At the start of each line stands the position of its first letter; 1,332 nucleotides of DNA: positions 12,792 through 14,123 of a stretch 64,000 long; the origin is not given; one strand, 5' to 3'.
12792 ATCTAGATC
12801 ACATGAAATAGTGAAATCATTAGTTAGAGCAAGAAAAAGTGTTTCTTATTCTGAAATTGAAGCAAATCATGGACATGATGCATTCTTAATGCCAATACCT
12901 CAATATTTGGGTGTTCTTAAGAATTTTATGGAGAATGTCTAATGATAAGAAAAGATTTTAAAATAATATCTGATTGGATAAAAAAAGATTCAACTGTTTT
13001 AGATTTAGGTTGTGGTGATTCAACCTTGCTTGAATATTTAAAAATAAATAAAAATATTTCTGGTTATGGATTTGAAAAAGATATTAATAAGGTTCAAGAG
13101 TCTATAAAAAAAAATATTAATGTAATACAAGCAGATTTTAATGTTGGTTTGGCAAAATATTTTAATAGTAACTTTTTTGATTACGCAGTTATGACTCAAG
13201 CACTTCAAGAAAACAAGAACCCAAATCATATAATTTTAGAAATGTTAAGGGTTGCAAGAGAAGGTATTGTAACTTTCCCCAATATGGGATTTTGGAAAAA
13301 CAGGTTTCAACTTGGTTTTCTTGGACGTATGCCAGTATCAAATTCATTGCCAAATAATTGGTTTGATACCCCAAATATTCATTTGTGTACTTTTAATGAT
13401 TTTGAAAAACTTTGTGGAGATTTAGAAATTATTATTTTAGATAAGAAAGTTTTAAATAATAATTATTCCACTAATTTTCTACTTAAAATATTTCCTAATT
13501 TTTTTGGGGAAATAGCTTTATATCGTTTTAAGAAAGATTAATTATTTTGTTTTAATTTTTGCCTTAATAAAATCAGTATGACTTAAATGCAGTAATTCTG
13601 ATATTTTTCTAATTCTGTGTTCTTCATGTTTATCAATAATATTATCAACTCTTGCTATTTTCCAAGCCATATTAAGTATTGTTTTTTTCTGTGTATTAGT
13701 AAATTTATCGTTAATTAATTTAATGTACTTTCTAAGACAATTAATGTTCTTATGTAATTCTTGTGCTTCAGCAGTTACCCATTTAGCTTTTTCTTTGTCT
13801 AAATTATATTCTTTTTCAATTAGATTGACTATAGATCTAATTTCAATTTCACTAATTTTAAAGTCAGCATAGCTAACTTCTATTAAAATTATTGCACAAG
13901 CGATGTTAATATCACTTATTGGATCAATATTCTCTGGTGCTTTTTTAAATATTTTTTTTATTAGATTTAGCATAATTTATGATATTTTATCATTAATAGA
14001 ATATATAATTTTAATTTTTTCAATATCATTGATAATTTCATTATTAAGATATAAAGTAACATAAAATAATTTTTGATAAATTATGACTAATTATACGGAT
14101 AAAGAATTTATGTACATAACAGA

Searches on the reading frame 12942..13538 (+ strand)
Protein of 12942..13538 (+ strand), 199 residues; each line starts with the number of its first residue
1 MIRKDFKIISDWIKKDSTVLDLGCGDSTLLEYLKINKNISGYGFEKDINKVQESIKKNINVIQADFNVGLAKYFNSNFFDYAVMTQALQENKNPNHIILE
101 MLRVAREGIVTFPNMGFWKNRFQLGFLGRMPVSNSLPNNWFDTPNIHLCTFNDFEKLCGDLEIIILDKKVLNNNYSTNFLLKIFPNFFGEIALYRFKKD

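Call 3: search_protein_families(library=pfam, proteins=[window:12942-13538:+], max_evalue=1)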
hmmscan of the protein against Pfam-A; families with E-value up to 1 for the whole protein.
window:12942-13538:+ (199 aa): 8 families
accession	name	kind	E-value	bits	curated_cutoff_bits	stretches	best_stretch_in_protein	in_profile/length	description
PF07021.18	MetW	-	1.2e-66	224.4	21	1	3-195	1-192/193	Methionine biosynthesis protein MetW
PF13847.12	Methyltransf_31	-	4.6e-08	33.3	27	1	13-108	1-104/145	Methyltransferase domain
PF13489.12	Methyltransf_23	-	1.4e-06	28.6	27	1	9-110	16-114/164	Methyltransferase domain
PF08241.18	Methyltransf_11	-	3e-06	28.2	21.2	1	20-108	1-90/95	Methyltransferase domain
PF13649.12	Methyltransf_25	-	0.00011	23.3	27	1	19-108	1-96/97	Methyltransferase domain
PF07757.19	AdoMet_MTase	-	0.024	15.3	27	1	15-53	61-98/115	Predicted AdoMet-dependent methyltransferase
PF08242.18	Methyltransf_12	-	0.072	14.3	30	1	20-107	1-94/98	Methyltransferase domain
PF06817.19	RVT_thumb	-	0.12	12.7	27.6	1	147-161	10-24/66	Reverse transcriptase thumb domain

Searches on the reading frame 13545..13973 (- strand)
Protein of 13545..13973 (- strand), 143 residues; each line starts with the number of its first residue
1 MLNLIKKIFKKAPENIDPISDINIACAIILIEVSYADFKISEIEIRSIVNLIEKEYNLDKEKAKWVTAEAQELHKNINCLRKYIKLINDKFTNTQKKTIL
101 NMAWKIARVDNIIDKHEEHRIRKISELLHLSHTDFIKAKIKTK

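Call 3: search_protein_families(library=pfam, proteins=[window:13545-13973:-], max_evalue=1)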
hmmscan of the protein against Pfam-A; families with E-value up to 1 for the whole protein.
window:13545-13973:- (143 aa): 8 families
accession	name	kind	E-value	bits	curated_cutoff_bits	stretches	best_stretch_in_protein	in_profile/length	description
PF05099.18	TerB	-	4.6e-24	85.4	24.4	1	24-139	2-117/118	Tellurite resistance protein TerB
PF01791.15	DeoC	-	0.022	14.8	23.8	1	91-140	118-167/229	DeoC/LacD family aldolase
PF00551.24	Formyl_trans_N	-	0.033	14.4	26.1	1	52-102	57-107/181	Formyl transferase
PF18578.6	Raf1_N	-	0.05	14.6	26.8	1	67-141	34-103/106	Rubisco accumulation factor 1 alpha helical domain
PF00103.25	Hormone_1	-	0.12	12.6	22.7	1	60-142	120-202/215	Somatotropin hormone family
PF22993.4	SAM_EPH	-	0.14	12.3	27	1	112-136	19-43/60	Ephrin receptor 1 SAM domain-like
PF04391.17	DUF533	-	0.14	12.1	29.6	0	30-70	77-116/178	Protein of unknown function (DUF533)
PF19991.5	HMA_2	-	0.36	11.2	30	1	7-78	33-105/154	Heavy metal associated domain 2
